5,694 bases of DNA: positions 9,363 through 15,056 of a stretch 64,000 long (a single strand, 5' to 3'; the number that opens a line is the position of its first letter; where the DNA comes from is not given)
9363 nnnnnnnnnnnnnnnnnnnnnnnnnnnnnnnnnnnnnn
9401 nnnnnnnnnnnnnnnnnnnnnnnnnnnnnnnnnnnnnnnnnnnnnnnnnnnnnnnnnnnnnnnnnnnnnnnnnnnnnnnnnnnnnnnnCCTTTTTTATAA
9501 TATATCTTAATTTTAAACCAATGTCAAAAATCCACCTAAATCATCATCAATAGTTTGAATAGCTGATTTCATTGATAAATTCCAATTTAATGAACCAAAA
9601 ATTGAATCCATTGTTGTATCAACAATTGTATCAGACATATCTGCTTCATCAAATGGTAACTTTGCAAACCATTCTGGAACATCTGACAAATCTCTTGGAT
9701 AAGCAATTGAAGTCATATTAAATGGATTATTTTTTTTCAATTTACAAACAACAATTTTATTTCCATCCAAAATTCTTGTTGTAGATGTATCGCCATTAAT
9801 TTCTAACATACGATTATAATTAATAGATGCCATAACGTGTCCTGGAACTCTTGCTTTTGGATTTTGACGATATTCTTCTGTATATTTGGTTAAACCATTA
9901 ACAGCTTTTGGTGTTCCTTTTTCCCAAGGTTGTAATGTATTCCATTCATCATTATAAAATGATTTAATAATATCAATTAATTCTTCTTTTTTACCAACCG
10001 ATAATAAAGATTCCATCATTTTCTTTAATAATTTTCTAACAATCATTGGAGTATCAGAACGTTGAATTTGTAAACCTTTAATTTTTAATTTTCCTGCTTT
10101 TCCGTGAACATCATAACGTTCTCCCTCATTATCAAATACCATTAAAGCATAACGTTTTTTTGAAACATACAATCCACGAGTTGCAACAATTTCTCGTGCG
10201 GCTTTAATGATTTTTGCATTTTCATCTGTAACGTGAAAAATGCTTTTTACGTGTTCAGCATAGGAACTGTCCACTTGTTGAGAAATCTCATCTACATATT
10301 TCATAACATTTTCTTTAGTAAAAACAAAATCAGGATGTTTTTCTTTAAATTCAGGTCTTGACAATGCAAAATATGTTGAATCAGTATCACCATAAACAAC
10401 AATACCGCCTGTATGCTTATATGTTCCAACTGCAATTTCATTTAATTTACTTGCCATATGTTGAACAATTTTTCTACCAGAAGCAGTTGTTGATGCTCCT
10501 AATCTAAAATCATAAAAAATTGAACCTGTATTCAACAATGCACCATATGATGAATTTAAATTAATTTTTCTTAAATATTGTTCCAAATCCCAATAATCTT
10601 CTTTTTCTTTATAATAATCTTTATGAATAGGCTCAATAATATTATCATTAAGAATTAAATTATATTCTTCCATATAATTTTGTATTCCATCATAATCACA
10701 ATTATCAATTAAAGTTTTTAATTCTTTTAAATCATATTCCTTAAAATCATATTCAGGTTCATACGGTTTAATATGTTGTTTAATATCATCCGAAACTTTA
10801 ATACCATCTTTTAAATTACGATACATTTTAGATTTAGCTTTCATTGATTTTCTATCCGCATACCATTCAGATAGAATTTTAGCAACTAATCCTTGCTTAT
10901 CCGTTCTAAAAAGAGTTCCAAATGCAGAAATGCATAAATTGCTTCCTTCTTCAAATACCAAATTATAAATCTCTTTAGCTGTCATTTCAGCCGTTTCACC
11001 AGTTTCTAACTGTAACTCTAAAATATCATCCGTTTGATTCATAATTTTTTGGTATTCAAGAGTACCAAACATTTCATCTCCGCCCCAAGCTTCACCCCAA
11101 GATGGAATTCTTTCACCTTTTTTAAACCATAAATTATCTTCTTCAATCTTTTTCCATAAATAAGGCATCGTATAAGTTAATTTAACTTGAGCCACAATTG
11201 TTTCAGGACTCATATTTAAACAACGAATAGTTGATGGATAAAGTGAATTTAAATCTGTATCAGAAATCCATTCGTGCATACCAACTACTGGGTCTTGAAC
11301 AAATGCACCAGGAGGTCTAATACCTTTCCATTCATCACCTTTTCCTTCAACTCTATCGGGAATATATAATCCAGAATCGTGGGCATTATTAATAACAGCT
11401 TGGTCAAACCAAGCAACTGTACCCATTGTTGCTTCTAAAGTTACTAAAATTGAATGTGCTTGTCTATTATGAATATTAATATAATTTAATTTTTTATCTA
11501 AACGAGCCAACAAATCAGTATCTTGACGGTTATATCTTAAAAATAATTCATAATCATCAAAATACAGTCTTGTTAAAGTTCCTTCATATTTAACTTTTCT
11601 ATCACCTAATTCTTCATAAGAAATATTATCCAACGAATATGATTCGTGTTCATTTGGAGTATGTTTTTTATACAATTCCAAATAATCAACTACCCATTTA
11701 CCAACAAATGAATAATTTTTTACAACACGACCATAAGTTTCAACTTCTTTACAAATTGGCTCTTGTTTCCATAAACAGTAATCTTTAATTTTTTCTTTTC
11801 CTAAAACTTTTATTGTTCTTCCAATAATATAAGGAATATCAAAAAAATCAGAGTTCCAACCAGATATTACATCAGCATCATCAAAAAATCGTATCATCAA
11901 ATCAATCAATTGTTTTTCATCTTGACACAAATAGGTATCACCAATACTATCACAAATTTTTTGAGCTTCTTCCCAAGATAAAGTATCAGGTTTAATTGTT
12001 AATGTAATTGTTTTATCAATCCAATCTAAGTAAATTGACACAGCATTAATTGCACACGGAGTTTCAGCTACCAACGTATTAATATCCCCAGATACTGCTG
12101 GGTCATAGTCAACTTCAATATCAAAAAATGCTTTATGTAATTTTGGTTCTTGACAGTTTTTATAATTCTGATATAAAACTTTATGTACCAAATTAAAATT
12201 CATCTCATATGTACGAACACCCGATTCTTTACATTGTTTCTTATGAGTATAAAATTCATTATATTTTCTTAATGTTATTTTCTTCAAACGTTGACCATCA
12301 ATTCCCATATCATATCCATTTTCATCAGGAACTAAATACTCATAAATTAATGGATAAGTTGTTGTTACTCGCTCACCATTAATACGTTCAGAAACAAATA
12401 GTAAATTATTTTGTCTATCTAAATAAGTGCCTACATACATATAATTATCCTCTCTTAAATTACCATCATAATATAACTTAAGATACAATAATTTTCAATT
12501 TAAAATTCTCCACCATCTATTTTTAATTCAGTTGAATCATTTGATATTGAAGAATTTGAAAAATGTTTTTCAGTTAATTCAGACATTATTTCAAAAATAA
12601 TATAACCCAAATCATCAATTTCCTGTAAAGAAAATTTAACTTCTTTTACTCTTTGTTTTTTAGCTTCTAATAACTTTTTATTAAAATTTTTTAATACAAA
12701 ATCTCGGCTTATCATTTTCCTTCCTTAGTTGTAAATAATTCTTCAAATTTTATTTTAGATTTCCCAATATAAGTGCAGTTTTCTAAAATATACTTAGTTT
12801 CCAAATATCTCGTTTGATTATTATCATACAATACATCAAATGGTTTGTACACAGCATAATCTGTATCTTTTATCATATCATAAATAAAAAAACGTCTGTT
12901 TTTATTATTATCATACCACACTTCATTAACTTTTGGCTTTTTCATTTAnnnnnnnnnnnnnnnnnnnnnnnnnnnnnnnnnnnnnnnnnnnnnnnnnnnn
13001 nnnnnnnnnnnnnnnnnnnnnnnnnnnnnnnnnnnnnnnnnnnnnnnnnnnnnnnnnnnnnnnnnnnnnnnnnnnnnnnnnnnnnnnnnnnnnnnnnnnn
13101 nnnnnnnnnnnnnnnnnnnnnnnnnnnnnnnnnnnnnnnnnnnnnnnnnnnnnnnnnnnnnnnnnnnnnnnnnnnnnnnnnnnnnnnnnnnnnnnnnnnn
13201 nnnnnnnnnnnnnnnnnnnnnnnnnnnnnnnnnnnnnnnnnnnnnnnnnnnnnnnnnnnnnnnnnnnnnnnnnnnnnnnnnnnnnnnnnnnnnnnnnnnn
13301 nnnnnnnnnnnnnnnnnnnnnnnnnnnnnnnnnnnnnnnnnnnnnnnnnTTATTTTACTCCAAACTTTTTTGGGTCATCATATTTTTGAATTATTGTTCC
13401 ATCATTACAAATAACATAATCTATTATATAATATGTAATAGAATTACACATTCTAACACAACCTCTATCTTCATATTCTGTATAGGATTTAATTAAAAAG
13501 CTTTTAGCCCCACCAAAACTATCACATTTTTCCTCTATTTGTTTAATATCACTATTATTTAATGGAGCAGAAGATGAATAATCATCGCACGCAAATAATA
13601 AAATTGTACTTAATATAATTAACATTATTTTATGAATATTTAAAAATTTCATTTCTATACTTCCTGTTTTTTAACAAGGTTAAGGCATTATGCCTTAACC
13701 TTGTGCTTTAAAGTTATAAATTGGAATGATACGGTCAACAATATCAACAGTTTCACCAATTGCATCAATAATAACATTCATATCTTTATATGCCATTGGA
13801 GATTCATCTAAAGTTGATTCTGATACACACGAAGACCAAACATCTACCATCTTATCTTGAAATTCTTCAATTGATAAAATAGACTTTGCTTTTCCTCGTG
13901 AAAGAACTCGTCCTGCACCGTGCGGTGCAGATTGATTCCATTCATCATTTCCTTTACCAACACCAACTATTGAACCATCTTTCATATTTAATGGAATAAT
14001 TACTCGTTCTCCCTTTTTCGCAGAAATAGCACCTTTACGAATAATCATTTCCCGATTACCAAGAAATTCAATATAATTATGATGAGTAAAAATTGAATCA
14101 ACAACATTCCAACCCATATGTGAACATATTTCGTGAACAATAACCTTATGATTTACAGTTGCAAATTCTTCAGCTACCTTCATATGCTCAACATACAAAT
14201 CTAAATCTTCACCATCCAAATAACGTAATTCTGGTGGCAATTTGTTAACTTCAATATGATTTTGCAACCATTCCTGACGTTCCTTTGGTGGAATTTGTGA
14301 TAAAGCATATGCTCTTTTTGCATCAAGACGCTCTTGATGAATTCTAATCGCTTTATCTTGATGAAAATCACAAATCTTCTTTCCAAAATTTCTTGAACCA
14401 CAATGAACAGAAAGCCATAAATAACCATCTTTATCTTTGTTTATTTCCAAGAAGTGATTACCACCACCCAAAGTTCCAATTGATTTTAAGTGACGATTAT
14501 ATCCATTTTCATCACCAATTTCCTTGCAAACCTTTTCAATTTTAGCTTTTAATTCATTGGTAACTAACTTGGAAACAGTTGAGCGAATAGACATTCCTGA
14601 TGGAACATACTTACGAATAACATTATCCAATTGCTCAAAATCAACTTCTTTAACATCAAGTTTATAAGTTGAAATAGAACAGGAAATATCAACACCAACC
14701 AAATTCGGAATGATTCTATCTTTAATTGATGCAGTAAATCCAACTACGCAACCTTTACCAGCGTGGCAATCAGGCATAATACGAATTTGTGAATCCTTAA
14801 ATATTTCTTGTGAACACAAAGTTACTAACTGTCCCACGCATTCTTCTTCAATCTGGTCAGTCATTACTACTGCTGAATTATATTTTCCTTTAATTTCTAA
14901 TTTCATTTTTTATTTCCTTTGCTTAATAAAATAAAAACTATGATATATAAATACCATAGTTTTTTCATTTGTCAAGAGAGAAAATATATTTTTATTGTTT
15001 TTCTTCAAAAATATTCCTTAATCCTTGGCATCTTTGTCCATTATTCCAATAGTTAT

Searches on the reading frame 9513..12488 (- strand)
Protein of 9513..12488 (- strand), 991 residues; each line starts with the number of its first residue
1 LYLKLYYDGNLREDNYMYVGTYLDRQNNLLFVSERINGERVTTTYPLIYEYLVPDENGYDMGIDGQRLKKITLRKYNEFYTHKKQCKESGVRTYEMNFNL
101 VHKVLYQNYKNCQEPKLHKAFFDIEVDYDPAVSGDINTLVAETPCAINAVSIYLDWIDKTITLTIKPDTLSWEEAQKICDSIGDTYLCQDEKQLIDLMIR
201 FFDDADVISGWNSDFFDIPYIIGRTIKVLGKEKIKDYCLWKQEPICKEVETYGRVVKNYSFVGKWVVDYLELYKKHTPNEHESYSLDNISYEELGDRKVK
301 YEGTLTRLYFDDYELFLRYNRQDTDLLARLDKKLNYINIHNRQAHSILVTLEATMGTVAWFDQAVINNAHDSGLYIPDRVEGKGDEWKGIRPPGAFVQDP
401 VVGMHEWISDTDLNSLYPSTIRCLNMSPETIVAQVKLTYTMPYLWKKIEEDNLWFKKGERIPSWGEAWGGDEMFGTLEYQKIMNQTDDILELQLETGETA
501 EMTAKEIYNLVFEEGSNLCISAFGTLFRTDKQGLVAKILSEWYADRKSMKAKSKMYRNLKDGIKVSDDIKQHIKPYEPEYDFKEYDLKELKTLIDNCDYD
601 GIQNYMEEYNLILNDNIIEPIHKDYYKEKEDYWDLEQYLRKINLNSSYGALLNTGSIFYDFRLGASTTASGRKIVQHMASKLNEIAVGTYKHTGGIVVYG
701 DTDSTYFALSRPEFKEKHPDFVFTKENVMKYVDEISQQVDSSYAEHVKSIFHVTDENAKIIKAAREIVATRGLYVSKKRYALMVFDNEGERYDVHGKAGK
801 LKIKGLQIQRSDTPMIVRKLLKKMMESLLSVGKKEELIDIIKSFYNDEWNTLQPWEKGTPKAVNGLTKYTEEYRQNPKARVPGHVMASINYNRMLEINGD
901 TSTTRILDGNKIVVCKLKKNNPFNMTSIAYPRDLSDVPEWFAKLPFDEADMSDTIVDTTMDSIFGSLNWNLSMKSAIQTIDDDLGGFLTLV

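Call 26: search_protein_families(library=phrogs, proteins=[window:9513-12488:-], max_evalue=0.001)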
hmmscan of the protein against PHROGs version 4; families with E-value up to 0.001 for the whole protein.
window:9513-12488:- (991 aa): 7 families
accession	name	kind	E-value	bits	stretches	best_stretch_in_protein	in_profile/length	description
phrog_262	-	DNA, RNA and nucleotide metabolism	4.1e-174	581.9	1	17-978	7-848/856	DNA polymerase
phrog_2062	-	DNA, RNA and nucleotide metabolism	1.6e-84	285.3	1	21-560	6-489/502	DNA polymerase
phrog_1918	-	DNA, RNA and nucleotide metabolism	6.7e-71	240.4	1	625-977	27-376/382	DNA polymerase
phrog_2927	-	DNA, RNA and nucleotide metabolism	2.6e-09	37.1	1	696-844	398-544/710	DNA polymerase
phrog_403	-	DNA, RNA and nucleotide metabolism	1.4e-06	28.4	1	83-333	29-245/321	DNA polymerase exonuclease subunit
phrog_3011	-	DNA, RNA and nucleotide metabolism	4.4e-06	26.7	0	405-435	489-519/576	DNA polymerase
phrog_27191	-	DNA, RNA and nucleotide metabolism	1.7e-05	25.5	1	630-705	36-112/230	DNA polymerase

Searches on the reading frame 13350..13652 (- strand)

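Call 50: search_protein_families(library=phrogs, proteins=[window:13350-13652:-], max_evalue=0.001)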
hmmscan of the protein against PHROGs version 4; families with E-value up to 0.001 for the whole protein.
window:13350-13652:- (100 aa): 1 family
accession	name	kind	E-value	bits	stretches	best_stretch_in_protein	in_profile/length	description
phrog_6073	-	lysis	4.8e-07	31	1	8-86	3-62/67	Rz-like spanin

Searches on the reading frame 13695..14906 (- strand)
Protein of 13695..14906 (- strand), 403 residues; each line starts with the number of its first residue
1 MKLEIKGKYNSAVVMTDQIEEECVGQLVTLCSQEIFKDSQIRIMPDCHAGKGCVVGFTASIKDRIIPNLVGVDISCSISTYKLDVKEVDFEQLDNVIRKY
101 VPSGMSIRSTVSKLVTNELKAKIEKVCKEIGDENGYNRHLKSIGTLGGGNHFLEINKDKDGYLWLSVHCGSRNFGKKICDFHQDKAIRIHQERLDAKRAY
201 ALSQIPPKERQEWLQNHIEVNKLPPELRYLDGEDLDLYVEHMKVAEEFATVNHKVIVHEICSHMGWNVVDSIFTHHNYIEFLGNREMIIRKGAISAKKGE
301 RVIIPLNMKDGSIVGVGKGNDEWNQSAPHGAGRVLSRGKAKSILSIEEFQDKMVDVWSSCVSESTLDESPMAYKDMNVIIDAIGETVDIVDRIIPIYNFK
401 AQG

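Call 26: search_protein_families(library=phrogs, proteins=[window:13695-14906:-], max_evalue=0.001)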
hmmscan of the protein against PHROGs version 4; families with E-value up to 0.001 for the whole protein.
window:13695-14906:- (403 aa): 2 families
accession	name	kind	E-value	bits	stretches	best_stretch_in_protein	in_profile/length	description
phrog_1075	-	DNA, RNA and nucleotide metabolism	6.9e-129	431.9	1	3-402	57-442/459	tRNA splicing ligase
phrog_32430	-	DNA, RNA and nucleotide metabolism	1e-46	159.1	1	268-401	8-138/139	tRNA splicing ligase RtcB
